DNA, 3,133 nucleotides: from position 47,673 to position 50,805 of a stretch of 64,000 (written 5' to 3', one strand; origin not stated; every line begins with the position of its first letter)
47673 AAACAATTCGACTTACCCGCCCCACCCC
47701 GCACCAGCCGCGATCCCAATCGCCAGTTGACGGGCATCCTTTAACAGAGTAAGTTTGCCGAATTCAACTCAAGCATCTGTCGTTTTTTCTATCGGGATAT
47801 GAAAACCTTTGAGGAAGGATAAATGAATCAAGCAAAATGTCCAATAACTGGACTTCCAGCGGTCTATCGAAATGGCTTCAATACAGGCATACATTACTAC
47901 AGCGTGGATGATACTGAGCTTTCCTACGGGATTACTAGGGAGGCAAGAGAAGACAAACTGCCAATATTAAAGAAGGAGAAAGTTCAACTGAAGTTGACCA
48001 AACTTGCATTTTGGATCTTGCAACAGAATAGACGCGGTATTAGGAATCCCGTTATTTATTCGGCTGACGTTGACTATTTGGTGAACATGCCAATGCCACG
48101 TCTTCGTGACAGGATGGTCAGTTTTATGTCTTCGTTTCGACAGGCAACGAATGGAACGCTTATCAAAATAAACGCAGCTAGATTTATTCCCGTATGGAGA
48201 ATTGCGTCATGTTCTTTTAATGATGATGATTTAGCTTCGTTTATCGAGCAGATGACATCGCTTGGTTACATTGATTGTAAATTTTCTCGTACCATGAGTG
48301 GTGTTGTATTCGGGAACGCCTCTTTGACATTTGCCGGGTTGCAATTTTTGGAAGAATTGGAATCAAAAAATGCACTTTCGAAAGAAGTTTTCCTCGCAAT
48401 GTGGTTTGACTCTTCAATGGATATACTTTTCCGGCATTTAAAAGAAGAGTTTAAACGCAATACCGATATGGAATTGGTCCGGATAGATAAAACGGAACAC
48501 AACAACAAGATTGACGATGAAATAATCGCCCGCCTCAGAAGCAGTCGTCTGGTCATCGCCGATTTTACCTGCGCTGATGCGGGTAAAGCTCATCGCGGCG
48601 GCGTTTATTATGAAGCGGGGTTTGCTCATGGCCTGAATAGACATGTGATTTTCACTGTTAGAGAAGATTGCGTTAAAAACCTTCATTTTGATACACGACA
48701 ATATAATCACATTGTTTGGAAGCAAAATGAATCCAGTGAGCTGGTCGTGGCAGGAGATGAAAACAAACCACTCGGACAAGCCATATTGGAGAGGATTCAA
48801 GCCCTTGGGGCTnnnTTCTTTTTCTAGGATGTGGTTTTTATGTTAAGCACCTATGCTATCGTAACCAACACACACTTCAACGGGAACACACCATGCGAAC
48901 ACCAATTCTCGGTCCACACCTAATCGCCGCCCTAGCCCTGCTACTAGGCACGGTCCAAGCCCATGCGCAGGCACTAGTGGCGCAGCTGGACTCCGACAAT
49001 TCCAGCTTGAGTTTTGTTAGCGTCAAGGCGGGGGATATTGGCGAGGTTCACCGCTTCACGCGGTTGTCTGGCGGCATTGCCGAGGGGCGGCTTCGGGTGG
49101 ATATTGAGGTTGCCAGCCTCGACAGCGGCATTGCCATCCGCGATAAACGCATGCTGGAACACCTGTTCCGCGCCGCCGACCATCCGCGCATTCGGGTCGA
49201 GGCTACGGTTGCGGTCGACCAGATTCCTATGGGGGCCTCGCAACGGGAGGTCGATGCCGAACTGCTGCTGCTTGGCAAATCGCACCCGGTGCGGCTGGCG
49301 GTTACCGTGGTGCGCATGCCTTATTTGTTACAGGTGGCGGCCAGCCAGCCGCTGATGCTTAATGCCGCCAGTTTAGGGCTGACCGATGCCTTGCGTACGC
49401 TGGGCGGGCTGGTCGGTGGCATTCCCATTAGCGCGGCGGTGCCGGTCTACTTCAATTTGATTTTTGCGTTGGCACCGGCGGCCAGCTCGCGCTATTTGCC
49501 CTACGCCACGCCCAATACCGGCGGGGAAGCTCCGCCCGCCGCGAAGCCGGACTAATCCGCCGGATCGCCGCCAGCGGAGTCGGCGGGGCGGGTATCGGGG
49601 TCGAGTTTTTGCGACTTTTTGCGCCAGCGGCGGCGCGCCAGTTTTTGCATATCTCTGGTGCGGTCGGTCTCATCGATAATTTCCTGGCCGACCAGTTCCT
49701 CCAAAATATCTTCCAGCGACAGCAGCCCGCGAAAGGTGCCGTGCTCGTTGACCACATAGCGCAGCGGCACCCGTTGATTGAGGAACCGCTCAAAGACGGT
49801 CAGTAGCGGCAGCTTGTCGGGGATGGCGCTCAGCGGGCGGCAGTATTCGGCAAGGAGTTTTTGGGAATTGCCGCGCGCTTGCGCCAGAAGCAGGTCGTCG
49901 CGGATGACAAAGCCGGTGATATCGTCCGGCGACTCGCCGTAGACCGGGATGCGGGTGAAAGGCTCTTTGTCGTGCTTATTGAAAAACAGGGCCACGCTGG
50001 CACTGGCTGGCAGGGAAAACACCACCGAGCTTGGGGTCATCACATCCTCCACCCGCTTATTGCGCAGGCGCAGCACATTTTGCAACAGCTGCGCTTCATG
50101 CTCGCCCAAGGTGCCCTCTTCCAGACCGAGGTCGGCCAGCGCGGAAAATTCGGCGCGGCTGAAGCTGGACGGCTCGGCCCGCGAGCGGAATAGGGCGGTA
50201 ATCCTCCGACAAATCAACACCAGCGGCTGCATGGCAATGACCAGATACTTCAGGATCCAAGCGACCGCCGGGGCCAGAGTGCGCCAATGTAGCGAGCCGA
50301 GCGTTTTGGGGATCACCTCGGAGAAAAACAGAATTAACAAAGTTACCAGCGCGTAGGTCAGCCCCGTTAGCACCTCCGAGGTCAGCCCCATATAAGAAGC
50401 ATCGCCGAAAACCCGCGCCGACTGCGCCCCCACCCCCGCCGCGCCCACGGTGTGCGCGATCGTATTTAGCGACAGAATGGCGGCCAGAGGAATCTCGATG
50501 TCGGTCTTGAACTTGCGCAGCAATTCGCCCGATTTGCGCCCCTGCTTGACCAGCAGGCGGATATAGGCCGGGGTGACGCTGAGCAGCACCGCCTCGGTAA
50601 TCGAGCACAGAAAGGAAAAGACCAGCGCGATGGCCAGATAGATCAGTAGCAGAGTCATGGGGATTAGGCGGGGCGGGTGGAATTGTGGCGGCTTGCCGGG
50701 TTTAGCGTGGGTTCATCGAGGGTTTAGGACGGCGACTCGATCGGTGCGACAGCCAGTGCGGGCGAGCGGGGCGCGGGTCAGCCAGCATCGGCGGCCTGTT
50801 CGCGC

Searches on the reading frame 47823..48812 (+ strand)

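Call 92: search_protein_families(library=pfam, proteins=[window:47823-48812:+], max_evalue=0.001)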
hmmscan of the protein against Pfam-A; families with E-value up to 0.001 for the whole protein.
window:47823-48812:+ (330 aa): 1 family
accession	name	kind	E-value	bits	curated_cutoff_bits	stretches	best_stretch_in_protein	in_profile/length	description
PF05014.21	Nuc_deoxyrib_tr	-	0.00023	21.7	28.8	1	201-282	35-99/117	Nucleoside 2-deoxyribosyltransferase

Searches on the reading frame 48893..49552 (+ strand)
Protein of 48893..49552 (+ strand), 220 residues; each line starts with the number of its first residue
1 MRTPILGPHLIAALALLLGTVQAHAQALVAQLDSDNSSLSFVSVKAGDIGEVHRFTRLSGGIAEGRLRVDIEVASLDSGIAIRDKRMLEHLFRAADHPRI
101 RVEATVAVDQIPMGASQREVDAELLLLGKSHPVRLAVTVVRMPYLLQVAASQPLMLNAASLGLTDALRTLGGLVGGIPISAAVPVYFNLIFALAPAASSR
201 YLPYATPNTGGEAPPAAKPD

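Call 92: search_protein_families(library=pfam, proteins=[window:48893-49552:+], max_evalue=0.001)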
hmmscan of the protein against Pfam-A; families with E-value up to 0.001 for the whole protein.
window:48893-49552:+ (220 aa): 1 family
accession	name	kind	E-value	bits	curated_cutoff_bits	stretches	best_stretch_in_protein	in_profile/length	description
PF04264.18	YceI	-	1.7e-12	48.4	23.7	1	31-189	2-148/150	YceI-like domain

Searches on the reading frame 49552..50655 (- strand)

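Call 92: search_protein_families(library=pfam, proteins=[window:49552-50655:-], max_evalue=0.001)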
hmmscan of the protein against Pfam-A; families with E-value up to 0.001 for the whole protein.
window:49552-50655:- (367 aa): 2 families
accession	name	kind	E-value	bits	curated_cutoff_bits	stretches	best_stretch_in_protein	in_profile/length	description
PF01595.25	CNNM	-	6.4e-25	88.3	28.4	1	8-186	4-180/181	Cyclin M transmembrane N-terminal domain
PF00571.33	CBS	-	8.6e-09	36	24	1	274-322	8-56/57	CBS domain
